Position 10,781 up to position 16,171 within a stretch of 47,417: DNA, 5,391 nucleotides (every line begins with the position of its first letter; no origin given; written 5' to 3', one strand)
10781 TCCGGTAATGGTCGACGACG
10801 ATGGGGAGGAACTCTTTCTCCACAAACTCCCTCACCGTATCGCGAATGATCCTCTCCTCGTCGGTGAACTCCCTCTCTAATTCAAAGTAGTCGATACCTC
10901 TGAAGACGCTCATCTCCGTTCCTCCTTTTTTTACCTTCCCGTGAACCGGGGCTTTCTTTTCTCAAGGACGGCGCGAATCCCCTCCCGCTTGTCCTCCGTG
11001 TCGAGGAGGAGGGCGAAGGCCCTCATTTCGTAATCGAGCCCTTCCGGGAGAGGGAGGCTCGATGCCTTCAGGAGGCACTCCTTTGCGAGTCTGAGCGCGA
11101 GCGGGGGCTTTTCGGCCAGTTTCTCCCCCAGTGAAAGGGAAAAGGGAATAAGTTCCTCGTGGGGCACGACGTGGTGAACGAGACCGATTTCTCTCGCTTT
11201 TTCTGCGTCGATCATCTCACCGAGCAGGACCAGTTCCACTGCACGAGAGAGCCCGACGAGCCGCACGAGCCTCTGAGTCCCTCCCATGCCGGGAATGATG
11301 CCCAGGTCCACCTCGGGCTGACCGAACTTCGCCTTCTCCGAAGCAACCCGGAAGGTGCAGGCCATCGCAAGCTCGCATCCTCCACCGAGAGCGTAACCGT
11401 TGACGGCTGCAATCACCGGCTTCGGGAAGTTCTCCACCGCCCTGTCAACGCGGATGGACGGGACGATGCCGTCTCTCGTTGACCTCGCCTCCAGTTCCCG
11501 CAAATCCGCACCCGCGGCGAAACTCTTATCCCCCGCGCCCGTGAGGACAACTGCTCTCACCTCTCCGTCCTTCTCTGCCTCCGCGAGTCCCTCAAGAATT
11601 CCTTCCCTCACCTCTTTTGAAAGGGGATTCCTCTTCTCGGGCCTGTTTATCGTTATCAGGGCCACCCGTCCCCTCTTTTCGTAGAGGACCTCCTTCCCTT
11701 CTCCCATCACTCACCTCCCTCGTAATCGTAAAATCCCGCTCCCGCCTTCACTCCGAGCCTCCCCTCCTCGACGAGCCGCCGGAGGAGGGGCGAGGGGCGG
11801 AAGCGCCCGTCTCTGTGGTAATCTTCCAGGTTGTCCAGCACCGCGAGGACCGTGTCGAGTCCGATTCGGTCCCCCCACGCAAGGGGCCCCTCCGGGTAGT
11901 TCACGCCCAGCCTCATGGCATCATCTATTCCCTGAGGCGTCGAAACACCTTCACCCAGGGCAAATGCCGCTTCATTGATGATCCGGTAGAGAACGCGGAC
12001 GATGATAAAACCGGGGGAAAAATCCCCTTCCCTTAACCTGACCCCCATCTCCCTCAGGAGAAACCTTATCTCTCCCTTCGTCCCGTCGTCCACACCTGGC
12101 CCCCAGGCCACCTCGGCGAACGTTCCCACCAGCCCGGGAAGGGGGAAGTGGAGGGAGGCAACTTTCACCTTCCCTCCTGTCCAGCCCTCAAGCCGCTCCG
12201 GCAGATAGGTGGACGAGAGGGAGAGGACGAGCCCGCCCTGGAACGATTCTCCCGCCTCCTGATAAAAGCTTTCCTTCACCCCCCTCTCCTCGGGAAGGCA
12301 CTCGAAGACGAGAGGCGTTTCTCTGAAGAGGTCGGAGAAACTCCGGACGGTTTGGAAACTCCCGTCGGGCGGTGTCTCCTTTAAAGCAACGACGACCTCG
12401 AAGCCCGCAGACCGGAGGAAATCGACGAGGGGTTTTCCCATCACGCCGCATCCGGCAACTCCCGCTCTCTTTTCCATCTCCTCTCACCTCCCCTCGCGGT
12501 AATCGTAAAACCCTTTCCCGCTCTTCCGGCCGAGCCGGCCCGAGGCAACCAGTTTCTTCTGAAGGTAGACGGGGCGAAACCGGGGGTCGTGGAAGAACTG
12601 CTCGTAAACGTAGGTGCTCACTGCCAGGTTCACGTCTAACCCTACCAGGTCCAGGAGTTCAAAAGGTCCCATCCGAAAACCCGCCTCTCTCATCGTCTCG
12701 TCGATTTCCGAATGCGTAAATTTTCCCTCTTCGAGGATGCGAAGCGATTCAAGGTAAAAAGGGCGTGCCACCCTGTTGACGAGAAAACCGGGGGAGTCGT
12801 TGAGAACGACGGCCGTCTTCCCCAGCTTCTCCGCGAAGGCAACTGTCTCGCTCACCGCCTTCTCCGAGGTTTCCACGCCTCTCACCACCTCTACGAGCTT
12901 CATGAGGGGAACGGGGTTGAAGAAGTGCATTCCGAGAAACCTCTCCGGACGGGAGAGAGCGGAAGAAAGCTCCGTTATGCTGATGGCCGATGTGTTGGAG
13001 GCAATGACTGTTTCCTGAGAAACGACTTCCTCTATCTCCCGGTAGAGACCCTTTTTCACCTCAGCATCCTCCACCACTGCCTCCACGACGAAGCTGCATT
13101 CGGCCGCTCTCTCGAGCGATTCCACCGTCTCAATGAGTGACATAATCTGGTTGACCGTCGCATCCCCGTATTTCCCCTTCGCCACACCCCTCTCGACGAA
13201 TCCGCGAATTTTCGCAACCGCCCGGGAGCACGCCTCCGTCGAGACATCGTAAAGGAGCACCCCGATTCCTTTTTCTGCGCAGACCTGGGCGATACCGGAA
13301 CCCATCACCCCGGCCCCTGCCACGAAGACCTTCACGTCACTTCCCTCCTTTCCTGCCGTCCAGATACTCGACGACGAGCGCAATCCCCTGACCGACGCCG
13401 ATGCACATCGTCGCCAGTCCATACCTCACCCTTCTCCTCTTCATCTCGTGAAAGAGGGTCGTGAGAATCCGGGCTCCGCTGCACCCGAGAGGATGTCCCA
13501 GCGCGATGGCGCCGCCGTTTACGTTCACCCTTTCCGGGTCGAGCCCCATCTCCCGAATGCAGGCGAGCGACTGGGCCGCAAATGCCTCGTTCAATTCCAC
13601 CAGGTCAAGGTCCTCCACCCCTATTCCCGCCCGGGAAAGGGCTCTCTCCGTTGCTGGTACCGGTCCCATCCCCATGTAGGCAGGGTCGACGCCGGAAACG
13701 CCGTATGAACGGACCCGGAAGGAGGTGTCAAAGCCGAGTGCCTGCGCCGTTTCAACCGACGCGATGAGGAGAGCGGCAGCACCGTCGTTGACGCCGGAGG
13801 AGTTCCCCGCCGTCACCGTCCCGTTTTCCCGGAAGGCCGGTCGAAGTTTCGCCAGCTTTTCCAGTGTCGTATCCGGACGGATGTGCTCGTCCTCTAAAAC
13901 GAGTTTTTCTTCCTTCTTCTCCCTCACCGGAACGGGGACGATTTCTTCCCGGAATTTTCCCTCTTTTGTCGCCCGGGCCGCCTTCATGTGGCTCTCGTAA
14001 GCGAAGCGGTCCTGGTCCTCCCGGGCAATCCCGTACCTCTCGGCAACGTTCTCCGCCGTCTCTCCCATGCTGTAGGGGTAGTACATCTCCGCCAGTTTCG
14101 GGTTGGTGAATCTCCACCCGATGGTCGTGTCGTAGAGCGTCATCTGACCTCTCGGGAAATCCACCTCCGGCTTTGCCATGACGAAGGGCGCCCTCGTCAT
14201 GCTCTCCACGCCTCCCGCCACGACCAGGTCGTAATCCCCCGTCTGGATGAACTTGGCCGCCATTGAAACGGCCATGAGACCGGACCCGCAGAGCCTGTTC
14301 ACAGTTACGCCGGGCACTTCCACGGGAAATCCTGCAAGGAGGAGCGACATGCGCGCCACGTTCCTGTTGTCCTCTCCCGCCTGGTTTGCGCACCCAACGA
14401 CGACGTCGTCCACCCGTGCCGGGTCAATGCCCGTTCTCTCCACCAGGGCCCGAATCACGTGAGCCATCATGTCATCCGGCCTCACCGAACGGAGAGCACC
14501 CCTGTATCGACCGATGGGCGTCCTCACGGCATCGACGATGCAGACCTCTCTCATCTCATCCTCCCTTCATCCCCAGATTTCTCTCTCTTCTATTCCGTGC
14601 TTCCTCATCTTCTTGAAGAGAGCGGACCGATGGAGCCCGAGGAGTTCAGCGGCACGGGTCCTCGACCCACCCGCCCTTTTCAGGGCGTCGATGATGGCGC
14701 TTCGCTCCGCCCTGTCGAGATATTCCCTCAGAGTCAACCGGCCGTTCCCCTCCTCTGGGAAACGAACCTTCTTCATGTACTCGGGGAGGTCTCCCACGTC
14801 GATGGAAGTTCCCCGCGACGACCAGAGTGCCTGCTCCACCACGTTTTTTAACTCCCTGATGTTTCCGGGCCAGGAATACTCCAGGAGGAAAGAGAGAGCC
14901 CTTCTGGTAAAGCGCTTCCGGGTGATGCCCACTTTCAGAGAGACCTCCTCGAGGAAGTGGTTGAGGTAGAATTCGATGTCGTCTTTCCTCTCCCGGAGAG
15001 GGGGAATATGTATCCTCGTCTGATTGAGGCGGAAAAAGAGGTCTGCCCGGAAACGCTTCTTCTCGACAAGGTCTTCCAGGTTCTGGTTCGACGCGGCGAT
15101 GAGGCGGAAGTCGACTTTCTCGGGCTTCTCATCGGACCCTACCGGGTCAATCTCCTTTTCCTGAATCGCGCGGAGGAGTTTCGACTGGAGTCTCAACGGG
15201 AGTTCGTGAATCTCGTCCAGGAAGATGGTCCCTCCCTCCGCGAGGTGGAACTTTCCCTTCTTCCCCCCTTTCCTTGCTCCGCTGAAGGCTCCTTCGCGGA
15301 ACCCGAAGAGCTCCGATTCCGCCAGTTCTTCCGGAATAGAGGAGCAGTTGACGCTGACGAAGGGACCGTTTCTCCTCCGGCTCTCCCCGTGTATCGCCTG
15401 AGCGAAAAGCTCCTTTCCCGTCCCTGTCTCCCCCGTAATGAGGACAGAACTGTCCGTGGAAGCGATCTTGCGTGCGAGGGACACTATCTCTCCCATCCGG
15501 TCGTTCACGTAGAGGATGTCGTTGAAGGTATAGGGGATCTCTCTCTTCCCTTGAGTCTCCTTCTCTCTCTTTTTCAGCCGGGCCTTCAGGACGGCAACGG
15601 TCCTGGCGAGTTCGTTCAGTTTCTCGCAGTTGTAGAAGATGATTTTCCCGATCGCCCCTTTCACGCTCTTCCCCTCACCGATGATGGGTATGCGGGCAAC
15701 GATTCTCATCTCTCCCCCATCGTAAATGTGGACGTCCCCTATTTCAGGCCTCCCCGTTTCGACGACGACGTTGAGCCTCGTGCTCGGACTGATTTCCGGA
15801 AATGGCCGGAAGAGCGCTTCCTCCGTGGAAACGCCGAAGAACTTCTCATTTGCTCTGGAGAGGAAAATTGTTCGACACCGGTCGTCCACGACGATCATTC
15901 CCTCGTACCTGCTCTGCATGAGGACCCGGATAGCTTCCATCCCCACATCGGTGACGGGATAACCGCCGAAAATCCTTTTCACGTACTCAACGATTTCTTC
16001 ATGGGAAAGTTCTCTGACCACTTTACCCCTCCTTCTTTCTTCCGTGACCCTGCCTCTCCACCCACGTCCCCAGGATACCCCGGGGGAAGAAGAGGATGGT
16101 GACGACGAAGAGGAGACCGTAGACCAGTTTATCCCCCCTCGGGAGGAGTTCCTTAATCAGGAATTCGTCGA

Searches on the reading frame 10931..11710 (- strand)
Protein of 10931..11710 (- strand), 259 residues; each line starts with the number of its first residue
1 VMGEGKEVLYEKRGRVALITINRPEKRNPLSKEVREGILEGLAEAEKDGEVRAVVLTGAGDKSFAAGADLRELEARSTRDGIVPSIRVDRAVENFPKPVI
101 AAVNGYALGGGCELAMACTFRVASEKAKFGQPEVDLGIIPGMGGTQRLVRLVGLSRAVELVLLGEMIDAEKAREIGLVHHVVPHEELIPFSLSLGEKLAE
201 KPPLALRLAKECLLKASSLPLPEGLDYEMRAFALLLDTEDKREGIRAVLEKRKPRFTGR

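Call 70: search_protein_families(library=pfam, proteins=[window:10931-11710:-], max_evalue=0.00001)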
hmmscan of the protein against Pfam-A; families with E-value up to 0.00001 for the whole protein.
window:10931-11710:- (259 aa): 2 families
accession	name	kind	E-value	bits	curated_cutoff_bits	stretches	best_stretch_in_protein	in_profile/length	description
PF00378.25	ECH_1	-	6.5e-69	232.5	27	1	13-258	3-250/251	Enoyl-CoA hydratase/isomerase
PF16113.10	ECH_2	-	2.1e-41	143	27.2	1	17-190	2-180/335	Enoyl-CoA hydratase/isomerase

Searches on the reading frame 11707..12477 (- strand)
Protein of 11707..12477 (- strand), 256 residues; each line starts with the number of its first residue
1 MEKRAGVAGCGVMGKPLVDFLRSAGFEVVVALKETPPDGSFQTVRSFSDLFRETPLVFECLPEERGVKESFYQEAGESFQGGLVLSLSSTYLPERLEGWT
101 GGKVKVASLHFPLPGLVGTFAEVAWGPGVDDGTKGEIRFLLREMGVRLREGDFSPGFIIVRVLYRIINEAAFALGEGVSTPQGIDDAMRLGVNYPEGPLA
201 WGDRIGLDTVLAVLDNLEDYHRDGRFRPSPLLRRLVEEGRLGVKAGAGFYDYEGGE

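Call 70: search_protein_families(library=pfam, proteins=[window:11707-12477:-], max_evalue=0.00001)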
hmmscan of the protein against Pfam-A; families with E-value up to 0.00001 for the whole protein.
window:11707-12477:- (256 aa): 2 families
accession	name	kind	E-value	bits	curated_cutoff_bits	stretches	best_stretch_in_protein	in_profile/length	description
PF00725.27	3HCDH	-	6.6e-29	100.7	22.1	1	156-252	1-97/97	3-hydroxyacyl-CoA dehydrogenase, C-terminal domain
PF02737.24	3HCDH_N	-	2.1e-08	34.7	22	0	43-145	69-171/180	3-hydroxyacyl-CoA dehydrogenase, NAD binding domain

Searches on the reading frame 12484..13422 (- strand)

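Call 70: search_protein_families(library=pfam, proteins=[window:12484-13422:-], max_evalue=0.00001)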
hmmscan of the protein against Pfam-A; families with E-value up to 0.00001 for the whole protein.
window:12484-13422:- (312 aa): 3 families
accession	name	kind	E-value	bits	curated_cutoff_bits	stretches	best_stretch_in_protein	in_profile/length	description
PF02737.24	3HCDH_N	-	7.5e-64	215.4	22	1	31-209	1-179/180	3-hydroxyacyl-CoA dehydrogenase, NAD binding domain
PF00725.27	3HCDH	-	2.1e-31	108.7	22.1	1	212-308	1-97/97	3-hydroxyacyl-CoA dehydrogenase, C-terminal domain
PF03446.21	NAD_binding_2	-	2.8e-07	31.1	21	1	32-147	2-97/161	NAD binding domain of 6-phosphogluconate dehydrogenase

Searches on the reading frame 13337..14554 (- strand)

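Call 71: search_protein_families(library=pfam, proteins=[window:13337-14554:-], max_evalue=0.00001)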
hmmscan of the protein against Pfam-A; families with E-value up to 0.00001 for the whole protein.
window:13337-14554:- (405 aa): 3 families
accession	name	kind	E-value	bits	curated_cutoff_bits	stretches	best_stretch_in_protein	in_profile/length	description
PF00108.29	Thiolase_N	-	8.2e-89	297.9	26.4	1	4-266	1-258/260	Thiolase, N-terminal domain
PF02803.24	Thiolase_C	-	3.9e-51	172.3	27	1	280-396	6-122/123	Thiolase, C-terminal domain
PF00109.32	ketoacyl-synt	-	9.5e-07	29.1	20.8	1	81-120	166-205/252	Beta-ketoacyl synthase, N-terminal domain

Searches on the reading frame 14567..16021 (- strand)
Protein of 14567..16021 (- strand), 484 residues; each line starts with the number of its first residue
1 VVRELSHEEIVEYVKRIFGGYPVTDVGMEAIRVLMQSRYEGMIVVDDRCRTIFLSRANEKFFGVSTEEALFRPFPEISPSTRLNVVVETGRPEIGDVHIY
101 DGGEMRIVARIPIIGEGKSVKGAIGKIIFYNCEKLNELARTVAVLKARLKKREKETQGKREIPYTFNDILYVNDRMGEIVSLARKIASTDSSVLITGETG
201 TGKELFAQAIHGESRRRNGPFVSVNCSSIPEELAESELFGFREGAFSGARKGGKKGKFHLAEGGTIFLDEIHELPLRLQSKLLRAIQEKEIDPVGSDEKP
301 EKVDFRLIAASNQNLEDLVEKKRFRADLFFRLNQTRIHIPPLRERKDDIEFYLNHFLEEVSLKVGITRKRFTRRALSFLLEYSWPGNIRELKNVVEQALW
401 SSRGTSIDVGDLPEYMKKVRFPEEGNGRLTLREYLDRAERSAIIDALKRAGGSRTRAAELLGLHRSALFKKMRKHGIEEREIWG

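Call 71: search_protein_families(library=pfam, proteins=[window:14567-16021:-], max_evalue=0.00001)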
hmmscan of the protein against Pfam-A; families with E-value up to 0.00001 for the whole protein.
window:14567-16021:- (484 aa): 7 families
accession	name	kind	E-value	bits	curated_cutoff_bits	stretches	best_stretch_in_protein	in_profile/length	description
PF00158.32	Sigma54_activat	-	1.8e-65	220.2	20.2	1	173-337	5-167/168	Sigma-54 interaction domain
PF25601.1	AAA_lid_14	-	7.2e-23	80.7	27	1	343-419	1-77/87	AAA+ ATPase lid domain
PF14532.12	Sigma54_activ_2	-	2.2e-21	77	25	1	184-342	15-138/138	Sigma-54 interaction domain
PF02954.25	HTH_8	-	2.6e-12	46.7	22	1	436-475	3-42/42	Bacterial regulatory protein, Fis family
PF07728.20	AAA_5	-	7.3e-09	36.2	22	1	193-315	2-125/139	AAA domain (dynein-related subfamily)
PF18024.7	HTH_50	-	7.3e-08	32.4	27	1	430-477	3-49/50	Helix-turn-helix domain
PF00004.35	AAA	-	1.6e-07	32.2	21.2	1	193-327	1-124/131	ATPase family associated with various cellular activities (AAA)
